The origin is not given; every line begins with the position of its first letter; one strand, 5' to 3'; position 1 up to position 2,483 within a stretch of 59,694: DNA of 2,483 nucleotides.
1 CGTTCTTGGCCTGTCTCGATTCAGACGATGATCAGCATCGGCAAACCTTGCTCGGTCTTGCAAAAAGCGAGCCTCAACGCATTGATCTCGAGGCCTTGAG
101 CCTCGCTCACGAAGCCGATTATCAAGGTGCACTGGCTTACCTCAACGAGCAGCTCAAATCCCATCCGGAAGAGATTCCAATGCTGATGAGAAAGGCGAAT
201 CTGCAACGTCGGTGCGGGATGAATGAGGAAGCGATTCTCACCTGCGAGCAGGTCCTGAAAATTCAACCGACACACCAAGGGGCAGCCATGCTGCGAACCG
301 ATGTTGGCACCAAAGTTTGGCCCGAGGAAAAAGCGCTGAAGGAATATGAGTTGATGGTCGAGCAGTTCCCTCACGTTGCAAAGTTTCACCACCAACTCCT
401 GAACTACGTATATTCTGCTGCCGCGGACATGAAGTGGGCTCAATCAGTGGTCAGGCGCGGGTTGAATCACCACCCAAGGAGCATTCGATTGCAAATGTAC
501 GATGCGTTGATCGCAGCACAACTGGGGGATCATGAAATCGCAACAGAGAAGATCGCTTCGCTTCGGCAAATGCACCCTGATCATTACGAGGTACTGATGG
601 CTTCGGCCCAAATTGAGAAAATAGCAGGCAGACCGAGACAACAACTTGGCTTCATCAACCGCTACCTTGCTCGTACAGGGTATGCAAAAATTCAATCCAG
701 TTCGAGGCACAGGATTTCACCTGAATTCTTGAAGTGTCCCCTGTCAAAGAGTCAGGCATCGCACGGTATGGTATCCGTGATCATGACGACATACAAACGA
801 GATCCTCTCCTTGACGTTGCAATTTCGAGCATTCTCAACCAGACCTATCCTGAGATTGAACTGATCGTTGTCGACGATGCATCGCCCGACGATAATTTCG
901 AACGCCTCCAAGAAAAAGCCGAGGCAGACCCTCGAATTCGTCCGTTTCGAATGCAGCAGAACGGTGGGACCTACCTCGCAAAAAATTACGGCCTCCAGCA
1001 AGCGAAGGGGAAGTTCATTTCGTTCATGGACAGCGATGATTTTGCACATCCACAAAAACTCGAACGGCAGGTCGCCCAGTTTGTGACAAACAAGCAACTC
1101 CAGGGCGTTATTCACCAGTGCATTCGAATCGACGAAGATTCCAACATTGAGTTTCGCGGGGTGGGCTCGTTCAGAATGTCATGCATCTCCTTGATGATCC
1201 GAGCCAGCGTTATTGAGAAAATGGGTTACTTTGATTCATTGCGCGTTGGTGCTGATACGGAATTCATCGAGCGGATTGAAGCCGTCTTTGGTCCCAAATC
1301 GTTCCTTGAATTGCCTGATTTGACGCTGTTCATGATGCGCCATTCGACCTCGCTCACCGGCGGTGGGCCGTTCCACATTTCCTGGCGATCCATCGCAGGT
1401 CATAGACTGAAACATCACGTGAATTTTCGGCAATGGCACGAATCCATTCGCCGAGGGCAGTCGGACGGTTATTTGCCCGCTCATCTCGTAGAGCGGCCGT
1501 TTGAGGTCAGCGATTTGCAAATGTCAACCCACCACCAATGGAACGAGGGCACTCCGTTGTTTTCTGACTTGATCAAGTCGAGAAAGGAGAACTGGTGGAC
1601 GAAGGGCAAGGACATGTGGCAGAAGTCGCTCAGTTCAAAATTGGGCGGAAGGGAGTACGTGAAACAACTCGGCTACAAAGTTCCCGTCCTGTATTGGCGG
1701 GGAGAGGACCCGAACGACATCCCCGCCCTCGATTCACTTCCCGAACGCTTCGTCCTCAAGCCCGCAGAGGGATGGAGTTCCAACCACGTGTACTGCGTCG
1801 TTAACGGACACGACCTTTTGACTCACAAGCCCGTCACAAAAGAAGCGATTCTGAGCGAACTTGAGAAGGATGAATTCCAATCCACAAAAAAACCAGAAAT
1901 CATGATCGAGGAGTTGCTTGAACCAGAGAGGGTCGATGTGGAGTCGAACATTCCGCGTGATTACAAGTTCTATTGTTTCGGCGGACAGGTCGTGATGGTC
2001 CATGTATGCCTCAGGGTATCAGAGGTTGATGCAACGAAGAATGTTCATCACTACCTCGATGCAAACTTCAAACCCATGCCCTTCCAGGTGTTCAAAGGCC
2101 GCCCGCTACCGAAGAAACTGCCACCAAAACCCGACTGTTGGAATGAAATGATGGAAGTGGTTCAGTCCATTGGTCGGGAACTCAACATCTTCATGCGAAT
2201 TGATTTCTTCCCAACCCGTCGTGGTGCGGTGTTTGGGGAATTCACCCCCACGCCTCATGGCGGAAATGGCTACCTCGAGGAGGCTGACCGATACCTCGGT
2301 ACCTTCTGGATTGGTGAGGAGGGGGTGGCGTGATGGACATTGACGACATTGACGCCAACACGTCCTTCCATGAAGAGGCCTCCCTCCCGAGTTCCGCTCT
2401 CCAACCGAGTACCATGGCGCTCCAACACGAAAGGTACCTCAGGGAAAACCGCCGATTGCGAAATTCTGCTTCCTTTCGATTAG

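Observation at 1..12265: Ten-gene archaeal surface-glycopolymer locus combining ABC export with ATP-grasp, PP-loop, DUF579-like methyl and MBOAT acyl decoration (best candidate for an undescribed system)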

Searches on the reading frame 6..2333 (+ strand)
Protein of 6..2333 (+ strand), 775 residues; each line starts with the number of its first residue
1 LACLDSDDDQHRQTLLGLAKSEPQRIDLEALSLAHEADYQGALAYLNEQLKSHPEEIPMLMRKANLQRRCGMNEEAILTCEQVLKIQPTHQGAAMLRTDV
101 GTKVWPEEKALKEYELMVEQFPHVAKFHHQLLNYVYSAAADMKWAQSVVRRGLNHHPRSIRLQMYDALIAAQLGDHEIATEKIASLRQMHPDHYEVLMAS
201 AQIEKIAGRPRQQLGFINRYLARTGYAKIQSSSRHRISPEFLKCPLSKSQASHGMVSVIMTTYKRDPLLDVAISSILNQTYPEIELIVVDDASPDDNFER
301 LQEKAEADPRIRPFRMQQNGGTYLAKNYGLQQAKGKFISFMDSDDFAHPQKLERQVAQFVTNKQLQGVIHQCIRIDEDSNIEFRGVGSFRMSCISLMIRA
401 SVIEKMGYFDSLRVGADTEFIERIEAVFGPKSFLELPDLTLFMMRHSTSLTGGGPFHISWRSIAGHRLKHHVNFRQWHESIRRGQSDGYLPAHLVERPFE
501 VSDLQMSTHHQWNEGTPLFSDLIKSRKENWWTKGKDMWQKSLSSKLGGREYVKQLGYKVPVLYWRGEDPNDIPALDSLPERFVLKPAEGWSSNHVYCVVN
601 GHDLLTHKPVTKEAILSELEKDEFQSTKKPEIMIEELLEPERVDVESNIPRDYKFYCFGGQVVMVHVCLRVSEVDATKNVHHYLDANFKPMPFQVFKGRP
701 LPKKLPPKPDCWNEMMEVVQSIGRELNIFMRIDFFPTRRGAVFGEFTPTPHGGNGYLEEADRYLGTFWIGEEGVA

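Call 5: search_protein_families(library=pfam, proteins=[window:6-2333:+], max_evalue=0.01)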
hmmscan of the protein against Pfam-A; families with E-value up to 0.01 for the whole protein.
window:6-2333:+ (775 aa): 11 families
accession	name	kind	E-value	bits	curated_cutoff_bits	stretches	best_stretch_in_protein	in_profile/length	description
PF00535.33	Glycos_transf_2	-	2.4e-28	99.6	23.3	1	257-378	1-121/168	Glycosyl transferase family 2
PF14305.11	ATPgrasp_TupA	-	1.1e-26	94.3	25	1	544-766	20-238/241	TupA-like ATPgrasp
PF13641.12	Glyco_tranf_2_3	-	2.3e-10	41.3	27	1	256-365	3-116/230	Glycosyltransferase like family 2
PF10111.15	Glyco_tranf_2_2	-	7e-10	39.3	27.3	1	278-373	21-119/276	Glycosyltransferase like family 2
PF13428.12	TPR_14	-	4.1e-07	30.5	23.5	0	30-66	8-44/44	Tetratricopeptide repeat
PF14559.12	TPR_19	-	9.8e-05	23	25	1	35-97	3-65/68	Tetratricopeptide repeat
PF12569.14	NatA_aux_su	-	0.00031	20.3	33.3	0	119-189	185-255/515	N-terminal acetyltransferase A, auxiliary subunit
PF23241.1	HAT_PRP39_C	-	0.0015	19.1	33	0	114-205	48-138/139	PRP39 C-terminal HAT repeat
PF00515.34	TPR_1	-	0.0035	17.6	27.8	0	60-90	4-34/34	Tetratricopeptide repeat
PF25064.1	ARM_TT21_5th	-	0.0071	17.1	27.8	0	36-88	14-66/117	TT21 fifth ARM repeats domain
PF13181.12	TPR_8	-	0.009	16.6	25.7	0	59-90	3-34/34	Tetratricopeptide repeat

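Call 6: search_protein_families(library=ncbifam, proteins=[window:6-2333:+], max_evalue=0.01)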
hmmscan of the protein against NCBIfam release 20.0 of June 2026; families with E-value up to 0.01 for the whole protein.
window:6-2333:+ (775 aa): 27 families (the best 25 are shown)
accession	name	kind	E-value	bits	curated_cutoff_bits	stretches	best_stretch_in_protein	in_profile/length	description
NF047683.1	TeichurnBiosyTuaG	equivalog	1.7e-27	96.7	400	1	253-364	5-115/252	teichuronic acid biosynthesis protein TuaG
NF050050.1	ProtGlycPglI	equivalog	3e-19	69.5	500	1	255-385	3-133/306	GalNAc(5)-diNAcBac-PP-undecaprenol beta-1,3-glucosyltransferase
NF053739.1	GlytfEpsEBac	equivalog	7.8e-19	67.7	450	1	256-384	3-132/265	glycosyltransferase EpsE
NF007482.0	PRK10073.1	equivalog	5.2e-18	65.1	423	1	252-364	4-114/334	glycosyltransferase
NF041875.1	EPS_EpsD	equivalog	1.3e-15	57.7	370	1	256-363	1-108/325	exopolysaccharide biosynthesis glycosyltransferase EpsD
TIGR03937.1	PgaC_IcaA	equivalog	1.8e-15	56.9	422.3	1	250-369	41-160/407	poly-beta-1,6-N-acetyl-D-glucosamine synthase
TIGR04017.1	WcaA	equivalog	4.7e-14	52.6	495.75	1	253-354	4-105/279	colanic acid biosynthesis glycosyltransferase WcaA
NF007453.0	PRK10018.1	equivalog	7.5e-14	52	382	1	253-356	5-108/280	colanic acid biosynthesis glycosyltransferase WcaA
NF038299.1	EPS_HpsN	equivalog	3.8e-13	49.1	425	1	255-368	2-115/317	hormogonium polysaccharide biosynthesis glycosyltransferase HpsN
TIGR03965.1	mycofact_glyco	equivalog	4.8e-13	48.8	280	1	249-362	69-182/467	mycofactocin biosynthesis glycosyltransferase MftF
NF041394.1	GtaseAglG_Halo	equivalog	3.6e-12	46.2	440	1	256-361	3-109/304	glucosyl-dolichyl phosphate glucuronosyltransferase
TIGR03111.1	glyc2_xrt_Gpos1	hypoth_equivalog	5.3e-11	42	363.95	1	248-368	43-165/439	TIGR03111 family XrtG-associated glycosyltransferase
TIGR02917.1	PEP_TPR_lipo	equivalog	1.1e-09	36.8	312.2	2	21-125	701-804/899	XrtA/PEP-CTERM system TPR-repeat protein PrsT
TIGR04440.1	glyco_TIGR04440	domain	2.2e-08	34.1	70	1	256-363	2-110/215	TIGR00180 family glycosyltransferase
TIGR04283.1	glyco_like_mftF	equivalog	2.3e-08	33.9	182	1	256-427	1-172/221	TIGR04283 family arsenosugar biosynthesis glycosyltransferase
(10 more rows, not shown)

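Call 61: search_solved_structures(query=window:6-2333:+, max_evalue=0.01, show_alignments=0)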
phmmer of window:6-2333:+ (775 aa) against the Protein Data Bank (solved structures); distinct sequences matched with E-value up to 0.01: 35.
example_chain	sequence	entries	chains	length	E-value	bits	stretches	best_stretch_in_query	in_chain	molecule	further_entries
8vh7_A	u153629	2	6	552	2.7e-30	108.6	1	248-436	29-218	Heparosan synthase B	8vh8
8viw_A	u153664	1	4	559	2.8e-30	108.5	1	248-436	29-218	Heparosan synthase B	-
2z87_A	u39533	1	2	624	1.2e-19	73.4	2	255-386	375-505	Chondroitin synthase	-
2z86_A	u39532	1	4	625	1.2e-19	73.4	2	255-386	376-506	Chondroitin synthase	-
5hea_A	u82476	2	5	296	1.1e-13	53.7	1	255-362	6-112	Putative glycosyltransferase (GalT1)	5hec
3bcv_A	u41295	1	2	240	2.6e-11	45.8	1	256-348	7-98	Putative glycosyltransferase protein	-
6h1j_A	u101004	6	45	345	5.5e-11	44.7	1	252-353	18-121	Probable ss-1,3-N-acetylglucosaminyltransferase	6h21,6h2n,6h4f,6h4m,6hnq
8bz8_A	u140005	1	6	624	2.4e-10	42.6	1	255-359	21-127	Glycosyltransferase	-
8bz4_A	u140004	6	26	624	2.4e-10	42.6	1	255-359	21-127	Glycosyltransferase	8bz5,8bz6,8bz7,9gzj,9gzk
5tze_C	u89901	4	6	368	9.9e-10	40.6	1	257-360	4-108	Glycosyl transferase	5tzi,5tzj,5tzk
5tz8_A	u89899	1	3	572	2.2e-09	39.4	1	257-360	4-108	Glycosyl transferase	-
1h7l_A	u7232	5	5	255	1.4e-07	33.5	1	256-370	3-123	SPORE COAT POLYSACCHARIDE BIOSYNTHESIS PROTEIN SPSA | PROTEIN (SPORE COAT POLYSACCHARIDE BIOSYNTHESIS PROTEIN SPSA)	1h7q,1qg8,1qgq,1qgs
9jma_A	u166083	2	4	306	1.4e-07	33.4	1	255-353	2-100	GalNAc(5)-diNAcBac-PP-undecaprenol beta-1,3-glucosyltransferase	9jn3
6p61_A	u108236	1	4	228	8.8e-07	30.8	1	255-451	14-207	Glycosyltransferase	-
9omh_A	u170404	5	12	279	2.9e-05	25.8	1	256-423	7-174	Glycosyltransferase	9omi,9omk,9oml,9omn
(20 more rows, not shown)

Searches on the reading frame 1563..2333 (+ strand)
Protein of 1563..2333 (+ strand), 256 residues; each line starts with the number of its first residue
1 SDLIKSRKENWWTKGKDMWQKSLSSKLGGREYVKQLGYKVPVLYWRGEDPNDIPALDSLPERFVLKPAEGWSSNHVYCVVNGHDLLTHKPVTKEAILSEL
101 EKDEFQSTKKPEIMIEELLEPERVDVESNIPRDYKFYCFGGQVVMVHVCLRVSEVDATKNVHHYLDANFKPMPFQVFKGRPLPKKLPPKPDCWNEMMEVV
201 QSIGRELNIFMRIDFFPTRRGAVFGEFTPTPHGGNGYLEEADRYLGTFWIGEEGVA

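Call 63: find_homologous_proteins(query=window:1563-2333:+, max_evalue=0.001)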
Query window:1563-2333:+ (256 aa): 28 proteins with E <= 0.001 among 320 candidates.
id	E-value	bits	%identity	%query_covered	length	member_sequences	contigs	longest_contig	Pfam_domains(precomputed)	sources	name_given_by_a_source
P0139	1.4e-96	341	58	100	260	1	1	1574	PF14305.12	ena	-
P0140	4.8e-94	333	56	100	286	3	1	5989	PF14305.12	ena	-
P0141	1.6e-93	331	55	100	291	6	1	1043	PF14305.12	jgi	jgi:hypothetical protein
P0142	4.3e-78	281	47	99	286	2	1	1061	PF14305.12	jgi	-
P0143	8.2e-75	270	49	98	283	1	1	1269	PF14305.12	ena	-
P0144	3.0e-71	258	97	45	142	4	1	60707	PF14305.12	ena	-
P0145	6.0e-69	251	44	99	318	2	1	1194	PF14305.12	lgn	-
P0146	5.3e-61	225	44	100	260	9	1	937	PF14305.12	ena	-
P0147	1.1e-59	220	56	68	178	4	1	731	PF14305.12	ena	-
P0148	1.6e-58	216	41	99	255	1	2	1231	PF14305.12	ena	-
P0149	5.2e-57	211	42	100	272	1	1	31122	PF14305.12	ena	-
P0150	1.3e-55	207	39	100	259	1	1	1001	PF14305.12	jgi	-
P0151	1.4e-55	207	41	100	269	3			PF14305.12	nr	nr:ATP-grasp fold amidoligase family protein [Microvirga pakistanensis]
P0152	1.3e-53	200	40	99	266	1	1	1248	PF14305.12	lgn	-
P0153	4.2e-49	186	40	96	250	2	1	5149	PF14305.12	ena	-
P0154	1.1e-45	174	39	100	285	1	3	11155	PF14305.12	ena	-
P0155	1.5e-45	174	39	91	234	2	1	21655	PF14305.12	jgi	jgi:hypothetical protein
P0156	2.4e-45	173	38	100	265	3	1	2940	PF14305.12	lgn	-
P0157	3.1e-45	173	49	66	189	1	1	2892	PF14305.12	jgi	jgi:hypothetical protein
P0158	5.7e-43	165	39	93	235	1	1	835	PF14305.12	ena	-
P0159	2.4e-42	163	51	57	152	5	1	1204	PF14305.12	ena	-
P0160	4.1e-33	133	45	56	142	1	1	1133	PF14305.12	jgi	jgi:hypothetical protein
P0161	4.4e-33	133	32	97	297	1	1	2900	PF14305.12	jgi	jgi:hypothetical protein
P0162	4.1e-31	127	34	91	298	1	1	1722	PF14305.12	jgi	jgi:hypothetical protein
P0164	4.7e-10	57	30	83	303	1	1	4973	PF14305.12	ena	-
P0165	2.1e-7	49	28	67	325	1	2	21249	PF14305.12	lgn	-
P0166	6.7e-7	47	29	74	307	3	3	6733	PF14305.12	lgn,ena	-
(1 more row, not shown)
